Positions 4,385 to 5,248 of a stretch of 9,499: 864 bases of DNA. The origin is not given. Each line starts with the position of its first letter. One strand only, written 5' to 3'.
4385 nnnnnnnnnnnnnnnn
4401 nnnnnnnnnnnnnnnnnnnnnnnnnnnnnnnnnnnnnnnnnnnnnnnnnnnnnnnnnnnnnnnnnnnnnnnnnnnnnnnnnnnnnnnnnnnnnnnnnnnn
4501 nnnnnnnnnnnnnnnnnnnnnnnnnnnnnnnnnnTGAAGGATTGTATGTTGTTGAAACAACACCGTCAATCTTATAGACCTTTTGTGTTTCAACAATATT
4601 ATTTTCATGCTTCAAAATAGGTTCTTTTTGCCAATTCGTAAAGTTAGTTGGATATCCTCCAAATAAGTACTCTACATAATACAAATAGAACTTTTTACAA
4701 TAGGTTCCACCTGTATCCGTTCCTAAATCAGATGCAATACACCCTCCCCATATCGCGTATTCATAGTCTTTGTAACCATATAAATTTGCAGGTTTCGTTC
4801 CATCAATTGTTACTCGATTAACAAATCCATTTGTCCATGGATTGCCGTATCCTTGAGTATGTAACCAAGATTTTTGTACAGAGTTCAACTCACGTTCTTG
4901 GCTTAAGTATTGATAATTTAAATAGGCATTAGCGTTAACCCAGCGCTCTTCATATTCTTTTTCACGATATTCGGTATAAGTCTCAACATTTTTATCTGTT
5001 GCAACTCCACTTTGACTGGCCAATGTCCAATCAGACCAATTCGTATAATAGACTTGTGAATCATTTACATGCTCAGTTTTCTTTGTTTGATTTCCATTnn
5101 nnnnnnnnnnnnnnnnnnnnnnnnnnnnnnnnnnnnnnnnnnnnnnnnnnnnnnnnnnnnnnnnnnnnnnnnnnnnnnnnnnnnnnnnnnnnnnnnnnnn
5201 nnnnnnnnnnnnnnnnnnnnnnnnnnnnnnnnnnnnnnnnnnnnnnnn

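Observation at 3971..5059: Tandem duplication of a ~187-aa module with a conserved Cys-pair core that I cannot assign to a family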

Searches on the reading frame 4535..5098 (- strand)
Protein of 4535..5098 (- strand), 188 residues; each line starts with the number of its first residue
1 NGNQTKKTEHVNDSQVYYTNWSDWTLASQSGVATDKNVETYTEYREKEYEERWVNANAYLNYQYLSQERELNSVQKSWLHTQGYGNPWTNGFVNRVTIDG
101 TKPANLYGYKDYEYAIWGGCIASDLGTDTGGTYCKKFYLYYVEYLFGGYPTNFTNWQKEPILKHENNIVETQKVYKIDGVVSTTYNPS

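Call 7: search_protein_families(library=pfam, proteins=[window:4535-5098:-], max_evalue=10)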
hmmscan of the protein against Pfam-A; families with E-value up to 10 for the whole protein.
window:4535-5098:- (188 aa): 0 families

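Call 19: search_protein_representatives(alignment_id=A1)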
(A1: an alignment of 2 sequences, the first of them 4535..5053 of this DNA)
Query: 2 sequences, 174 profile positions. Proteins with E-value up to 0.001 (for the whole library): 1; up to 1e-10: 1; up to 1e-30: 1. The best 1 are listed.
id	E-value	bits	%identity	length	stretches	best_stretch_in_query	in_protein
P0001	1.4e-90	318.2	-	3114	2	2-170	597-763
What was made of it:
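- An exhaustive HMM search of 1.84 billion representatives found no bridging sequences at all (call 19).
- Tried and rejected: The exhaustive search (call 19) is the meaningful one.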

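Call 25: search_solved_structures(query=A2, max_evalue=10, show_alignments=2)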
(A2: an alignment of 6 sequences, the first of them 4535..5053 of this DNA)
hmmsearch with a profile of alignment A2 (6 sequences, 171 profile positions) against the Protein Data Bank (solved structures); distinct sequences matched with E-value up to 10: 0.
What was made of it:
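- The six-sequence profile found nothing in PDB sequences at E up to 10 (call 25).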

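Call 26: find_homologous_proteins(query=A2, max_evalue=0.01)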
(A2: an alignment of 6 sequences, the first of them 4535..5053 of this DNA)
Query A2 (6 sequences): 1036 candidates shared short words with the query, none scored E <= 0.01.

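Call 28: find_related_loci(query=A2, collection=metagenome_contigs, flank=10000)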
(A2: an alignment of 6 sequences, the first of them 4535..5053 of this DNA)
Query A2 (173 aa) in metagenome_contigs; peptide patterns used: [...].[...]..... (x = any residue, [..] = any of these).
170 stretches matched a pattern; 2 encode a relative of the query (tblastn E <= 1e-3); 2 distinct loci.
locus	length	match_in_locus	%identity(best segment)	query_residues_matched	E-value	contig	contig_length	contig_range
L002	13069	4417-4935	100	1-173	1e-120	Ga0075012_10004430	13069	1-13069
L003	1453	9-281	37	69-161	7e-17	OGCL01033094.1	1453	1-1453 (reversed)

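Call 29: find_encoding_contigs(protein=P0001, flank=8000, max_places=6)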
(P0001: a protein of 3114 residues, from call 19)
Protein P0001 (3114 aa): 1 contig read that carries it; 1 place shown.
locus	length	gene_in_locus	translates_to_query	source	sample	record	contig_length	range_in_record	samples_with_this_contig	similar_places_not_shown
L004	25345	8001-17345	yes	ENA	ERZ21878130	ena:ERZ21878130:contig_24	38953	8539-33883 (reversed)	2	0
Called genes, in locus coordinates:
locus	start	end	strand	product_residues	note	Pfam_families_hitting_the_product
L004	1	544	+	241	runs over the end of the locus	PF01479:S4, PF00849:PseudoU_synth_2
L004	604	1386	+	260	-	-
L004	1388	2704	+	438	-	PF00919:UPF0004, PF04055:Radical_SAM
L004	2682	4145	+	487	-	PF08245:Mur_ligase_M, PF02875:Mur_ligase_C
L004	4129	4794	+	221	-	PF01791:DeoC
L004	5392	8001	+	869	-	PF20148:DUF6531 (faint)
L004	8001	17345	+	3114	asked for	PF25023:TEN_YD-shell, PF05593:RHS_repeat, PF25023:TEN_YD-shell (weak), PF05593:RHS_repeat (weak), PF25023:TEN_YD-shell (weak), PF05593:RHS_repeat (weak), PF25023:TEN_YD-shell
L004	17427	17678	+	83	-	-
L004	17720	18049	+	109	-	-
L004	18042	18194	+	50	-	-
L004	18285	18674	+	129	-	-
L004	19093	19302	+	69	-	PF01165:Ribosomal_S21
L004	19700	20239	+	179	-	PF00144:Beta-lactamase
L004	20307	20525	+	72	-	-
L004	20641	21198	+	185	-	-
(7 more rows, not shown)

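Call 30: list_cluster_members(proteins=[P0001])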
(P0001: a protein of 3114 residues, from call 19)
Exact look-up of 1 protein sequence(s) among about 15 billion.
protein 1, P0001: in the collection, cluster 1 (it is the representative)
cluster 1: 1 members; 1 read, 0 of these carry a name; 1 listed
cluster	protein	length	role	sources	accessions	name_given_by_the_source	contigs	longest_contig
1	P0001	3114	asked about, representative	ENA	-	-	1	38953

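Call 34: search_protein_families(library=pfam, proteins=[L002:10801-12210:+, L002:12220-12948:+], max_evalue=0.1)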
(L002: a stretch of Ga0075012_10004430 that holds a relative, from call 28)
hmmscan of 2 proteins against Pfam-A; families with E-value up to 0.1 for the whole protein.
L002:10801-12210:+ (470 aa): 3 families
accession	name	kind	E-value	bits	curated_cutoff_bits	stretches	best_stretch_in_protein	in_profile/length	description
PF14414.12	WHH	-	0.0082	16.3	25.1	1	423-450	6-31/43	A nuclease of the HNH/ENDO VII superfamily with conserved WHH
PF12639.13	Colicin-DNase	-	0.024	15.9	25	1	368-449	26-91/96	DNase/tRNase domain of colicin-like bacteriocin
PF03079.20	ARD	-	0.078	13.6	27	0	346-444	26-129/157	ARD/ARD' family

L002:12220-12948:+ (243 aa): 1 family
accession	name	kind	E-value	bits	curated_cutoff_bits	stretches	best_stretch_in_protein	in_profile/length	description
PF14094.11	DUF4272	-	4.5e-12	46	27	1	3-133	31-147/208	Domain of unknown function (DUF4272)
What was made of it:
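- On RHS/YD-repeat polymorphic toxin (WapA type): The downstream gene is DUF4272, 46 bits against a cut-off of 27 (call 34).
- A DUF4272 gene lies downstream (call 34).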

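Call 42: search_protein_families(library=pfam, alignment_id=A2, max_evalue=10)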
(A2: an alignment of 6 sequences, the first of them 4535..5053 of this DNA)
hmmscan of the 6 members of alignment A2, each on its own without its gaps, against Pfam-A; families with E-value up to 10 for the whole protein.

A. member 1, window:4535-5053:- (173 aa): 0 families

B. families by the number of members that match (of 6 scanned): 5 families
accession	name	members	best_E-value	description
PF06687.17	SUR7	2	0.00086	SUR7/PalI family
PF03664.19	Glyco_hydro_62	1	0.0031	Glycosyl hydrolase family 62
PF05107.17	Cas_Cas7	1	0.014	CRISPR-associated protein Cas7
PF05263.17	DUF722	1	0.029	Protein of unknown function (DUF722)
PF14274.12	BT_3044-like_C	1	0.1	BT_3044-like, C-terminal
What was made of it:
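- On Carbohydrate-binding module / lectin: No CBM or lectin family was hit (calls 7, 42).
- The modules show no similarity to known wall-binding repeats (calls 7, 42). No ligand-binding family signature was found (calls 7, 25, 42). No Pfam family was hit by more than 2 of the 6 copies (call 42).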

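Call 43: search_solved_structures(query=L002:2401-10900:+, max_evalue=0.001)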
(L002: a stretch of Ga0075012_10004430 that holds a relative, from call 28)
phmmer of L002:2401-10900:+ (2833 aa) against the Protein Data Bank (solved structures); distinct sequences matched with E-value up to 0.001: 13.
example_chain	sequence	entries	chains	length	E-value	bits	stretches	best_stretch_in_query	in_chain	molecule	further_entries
8qja_A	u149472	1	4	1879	4.3e-32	113.2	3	326-665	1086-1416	Putative type VI secretion system YD repeat-containing Rhs element Vgr protein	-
7pq5_L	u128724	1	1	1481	2e-20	74.4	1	135-651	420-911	Tre23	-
8h8a_A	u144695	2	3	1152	4.4e-20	73.3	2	314-653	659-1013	Putative Rhs-family protein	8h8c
8h8b_A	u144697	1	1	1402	3.2e-19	70.5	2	314-653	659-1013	Putative Rhs-family protein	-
7q97_A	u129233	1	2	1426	1.3e-18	68.4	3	1702-1831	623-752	Rhs family protein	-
8uxt_A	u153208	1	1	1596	9e-16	59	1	1702-2201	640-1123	Tse15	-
8uy4_A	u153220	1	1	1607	1.3e-15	58.5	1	1701-2201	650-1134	Tse15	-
8qjb_A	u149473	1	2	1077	1.9e-14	54.7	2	332-661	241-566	T6SS-associated Rhs core domain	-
8qjd_A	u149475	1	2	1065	1.4e-13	51.7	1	332-661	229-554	Salmonella bongori Rhs core domain (residues 360-1420)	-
8qjc_A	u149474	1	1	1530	1.1e-12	48.8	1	350-661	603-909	T6SS-associated Rhs core and toxin domain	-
9pt5_A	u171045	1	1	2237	1.2e-12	48.7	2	288-461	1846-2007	Teneurin-like protein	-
9ifo_A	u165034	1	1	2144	7.1e-12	46.1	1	288-462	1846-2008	Teneurin-Like Protein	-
8cp6_B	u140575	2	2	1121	2.8e-11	44.1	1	479-701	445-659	Toxin protein Tse5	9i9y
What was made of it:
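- Closest known: T6SS Rhs cocoon effectors with solved structures. Same: The YD-repeat shell is homologous (E 4e-32 to 3e-11, call 43), and the same C-terminal core logic applies.
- Closest known: T6SS Rhs cocoon effectors with solved structures. Different: All matched stretches fall in the YD blocks (call 43).
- Closest known: TcB-TcC cocoons of Tc toxins and eukaryotic teneurins. Same: Weak teneurin-like matches were seen (9pt5, 9ifo, call 43).
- PDB matches go to Rhs cocoon structures (call 43).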

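Call 45: predict_structure(alignment_id=A4)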
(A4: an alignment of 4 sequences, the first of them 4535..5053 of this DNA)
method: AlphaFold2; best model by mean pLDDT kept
length: 173 residues; sequences in the alignment: 4
mean_pLDDT: 52.6   pTM: 0.34
mean pLDDT of the five models: 52.6, 51.9, 46.9, 38.1, 29.9
residues with pLDDT >= 90: 0; 70-90: 17; 50-70: 90; < 50: 66
segments of 3 or more residues with pLDDT < 50: 1-17, 35-45, 54-61, 70-76, 84-87, 112-114, 130-134, 169-173
pLDDT, mean of each block of 10 residues (from residue 1): 30 44 68 47 44 47 55 48 50 53 54 54 52 58 72 66 58 33
secondary structure, 60 per line:
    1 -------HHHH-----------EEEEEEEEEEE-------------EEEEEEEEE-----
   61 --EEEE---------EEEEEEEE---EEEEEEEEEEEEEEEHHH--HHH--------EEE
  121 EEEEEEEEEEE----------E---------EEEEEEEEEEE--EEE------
elements in order: H8-11 E23-33 E47-55 E63-66 E76-83 E87-101 E118-131 E152-162 E165-167
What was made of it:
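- The AF2 model has pLDDT 52.6 and pTM 0.34, and coordinates were not accessible, so Cys-Cys distance could not be measured (call 45).
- Tried and rejected: The four-sequence run gave pLDDT 52.6 (call 45).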

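Call 47: fold_search(model_id=the predicted structure, library=pdb)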
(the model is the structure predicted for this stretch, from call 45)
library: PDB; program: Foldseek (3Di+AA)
matches with E <= 10: 77; with E <= 0.001: 0
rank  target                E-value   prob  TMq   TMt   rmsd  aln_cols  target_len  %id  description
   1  7byf_C                1.1e+00  0.15  0.18  0.09  17.0       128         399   11  The crystal structure of mouse ORF10-Rae1-Nup98 complex (released 2021-03-24)
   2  7byf_F                1.5e+00  0.09  0.17  0.08  17.3       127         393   12  The crystal structure of mouse ORF10-Rae1-Nup98 complex (released 2021-03-24)
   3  2xfg_B                1.9e+00  0.01  0.09  0.09  27.2       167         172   11  Reassembly and co-crystallization of a family 9 processive endoglucanase from separately expressed GH9 and CBM3c modul (released 2011-06-22)
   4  1gpp                  2.1e+00  0.02  0.14  0.11  20.5       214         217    8  Crystal structure of the S.cerevisiae Homing Endonuclease PI-SceI Domain I (released 2002-09-19)
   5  9qq6_A                3.7e+00  0.05  0.14  0.06   4.7        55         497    9  Structure of the Azotobacter vinelandii NifL-NifA complex (released 2025-06-18)
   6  3ulp_C                3.7e+00  0.01  0.11  0.15  18.5       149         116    8  Plasmodium falciparum SSB complex with ssDNA (released 2012-05-09)
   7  2o2a_B                3.9e+00  0.03  0.14  0.18  20.4       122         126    8  The crystal structure of a protein of unknown function from Streptococcus agalactiae (released 2006-12-26)
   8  3j3v_R                3.9e+00  0.02  0.15  0.22  18.4       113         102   11  Atomic model of the immature 50S subunit from Bacillus subtilis (state I-a) (released 2013-06-12)
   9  6ooc_F                3.9e+00  0.01  0.12  0.12  18.2       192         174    9  Structure of the pterocarpan synthase dirigent protein GePTS1 (released 2020-04-29)
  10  6sl4_A                4.6e+00  0.01  0.10  0.10  20.2       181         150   10  The unique CBM-Cthe_0271 of Ruminiclostridium thermocellum (released 2020-03-18)
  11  2o2a_D                4.8e+00  0.02  0.15  0.19  20.5       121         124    7  The crystal structure of a protein of unknown function from Streptococcus agalactiae (released 2006-12-26)
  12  9e99_A                4.8e+00  0.02  0.13  0.07  18.3        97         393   13  Cryo-EM reconstruction of Escherichia phage N4 capsid (released 2025-02-19)
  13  7qiy_L                5.4e+00  0.01  0.11  0.17  11.4        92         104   15  Specific features and methylation sites of a plant ribosome. 40S head ribosomal subunit. (released 2022-06-15)
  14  4b97                  5.4e+00  0.01  0.14  0.15  22.2       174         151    9  Biomass sensing modules from putative Rsgi-like proteins of Clostridium thermocellum resemble family 3 carbohydrate-bind (released 2013-09-11)
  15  6c53_A                5.4e+00  0.01  0.13  0.14  21.0       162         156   10  Cryo-EM structure of the Type 1 pilus rod (released 2018-01-31)
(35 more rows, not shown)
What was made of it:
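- On Carbohydrate-binding module / lectin: The CBM3 and CBM21 entries in the Foldseek list have E above 1 and TM below 0.15, which is noise (call 47).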

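Call 55: find_related_loci(query=A2, collection=viral_contigs, flank=5000)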
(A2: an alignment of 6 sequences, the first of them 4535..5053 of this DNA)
Query A2 (173 aa) in viral_contigs; peptide patterns used: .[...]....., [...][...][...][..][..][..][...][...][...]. (x = any residue, [..] = any of these).
127 stretches matched a pattern, but none encodes a relative of the query by tblastn (E <= 1e-3).

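Call 62: search_protein_families(library=pfam, proteins=[P0001], max_evalue=0.001)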
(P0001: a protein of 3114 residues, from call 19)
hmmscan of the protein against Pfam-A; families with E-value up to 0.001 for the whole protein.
P0001 (3114 aa): 1 family
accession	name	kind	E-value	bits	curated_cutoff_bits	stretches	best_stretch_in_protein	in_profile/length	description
PF05593.20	RHS_repeat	-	6.2e-103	336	22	9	536-571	1-36/38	RHS Repeat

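Call 64: fold_search(model_id=the predicted structure, library=viral)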
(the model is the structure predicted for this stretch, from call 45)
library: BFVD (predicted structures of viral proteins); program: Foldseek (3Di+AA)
matches with E <= 10: 211; with E <= 0.001: 0
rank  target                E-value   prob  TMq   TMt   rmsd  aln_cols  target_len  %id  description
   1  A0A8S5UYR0            2.4e-01  0.28  0.23  0.15  14.4       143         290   15  Uncharacterized protein [Siphoviridae sp. ctkKt3]
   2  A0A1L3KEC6            3.9e-01  0.04  0.12  0.07  21.9       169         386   11  (no name in the UniProt tables at hand)
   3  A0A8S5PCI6            5.1e-01  0.08  0.18  0.16  17.2       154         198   10  Uncharacterized protein [Siphoviridae sp. ctmpG14]
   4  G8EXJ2                6.3e-01  0.10  0.22  0.09  18.2       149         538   12  (no name in the UniProt tables at hand)
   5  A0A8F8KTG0            6.3e-01  0.08  0.17  0.07  18.7       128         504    5  Mitochondrial chaperone BCS1 [Clandestinovirus]
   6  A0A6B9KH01            6.7e-01  0.03  0.10  0.09  20.5       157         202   11  Uncharacterized protein [Atrato Sobemo-like virus 4]
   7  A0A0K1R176            7.0e-01  0.01  0.09  0.07  22.9       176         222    9  Glycoprotein-E like protein [Testudinid alphaherpesvirus 3]
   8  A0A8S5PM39            7.4e-01  0.04  0.10  0.03  18.4       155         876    7  Uncharacterized protein [Siphoviridae sp. ctOSJ35]
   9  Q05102                7.8e-01  0.12  0.19  0.24  18.4       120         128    8  Uncharacterized 14.2 kDa protein [Gallid herpesvirus 2 (strain GA)]
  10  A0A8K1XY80            8.3e-01  0.05  0.13  0.12  18.7       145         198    6  (no name in the UniProt tables at hand)
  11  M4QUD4                8.3e-01  0.03  0.10  0.04  18.9       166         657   11  (no name in the UniProt tables at hand)
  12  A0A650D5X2            9.2e-01  0.03  0.13  0.05  22.8       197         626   11  Minor coat protein [Areca palm velarivirus 1]
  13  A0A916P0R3            9.7e-01  0.06  0.16  0.11  21.2       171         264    9  Uncharacterized protein [Adoxophyes honmai entomopoxvirus 'L']
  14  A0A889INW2            9.7e-01  0.02  0.12  0.11  22.7       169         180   10  Uncharacterized protein [Evros sobemo-like virus]
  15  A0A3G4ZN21            1.2e+00  0.06  0.16  0.11  15.1       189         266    5  Uncharacterized protein [Terrestrivirus sp.]
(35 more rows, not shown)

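Call 68: search_protein_families(library=ncbifam, proteins=[L002:9901-12210:+, L002:12220-12948:+], max_evalue=0.01)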
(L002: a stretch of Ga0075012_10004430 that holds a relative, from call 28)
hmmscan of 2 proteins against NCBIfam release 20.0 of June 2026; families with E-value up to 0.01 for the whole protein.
L002:9901-12210:+ (770 aa): 4 families
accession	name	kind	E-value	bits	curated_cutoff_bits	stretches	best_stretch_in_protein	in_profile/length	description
TIGR03696.1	Rhs_assc_core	domain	4e-16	59.3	32.5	1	239-318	1-76/76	RHS repeat-associated core domain-containing protein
TIGR01643.1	YD_repeat_2x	repeat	4.5e-07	30.1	15.8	1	146-174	1-30/42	YD repeat-containing protein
NF041261.1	RHS_core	equivalog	0.0001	20.3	2000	1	10-176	540-716/1261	RHS element core protein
NF047603.1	SerpalmtaseAlphaP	equivalog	0.0061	15.3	670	1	490-552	22-81/399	serine palmitoyltransferase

L002:12220-12948:+ (243 aa): 2 families
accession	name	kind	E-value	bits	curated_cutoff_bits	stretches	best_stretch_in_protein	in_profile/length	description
TIGR01703.1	hybrid_clust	equivalog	0.00021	20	360.8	1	100-234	51-152/522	hydroxylamine reductase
NF003658.0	PRK05290.1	equivalog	0.0065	15.1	367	1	102-227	54-161/546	hydroxylamine reductase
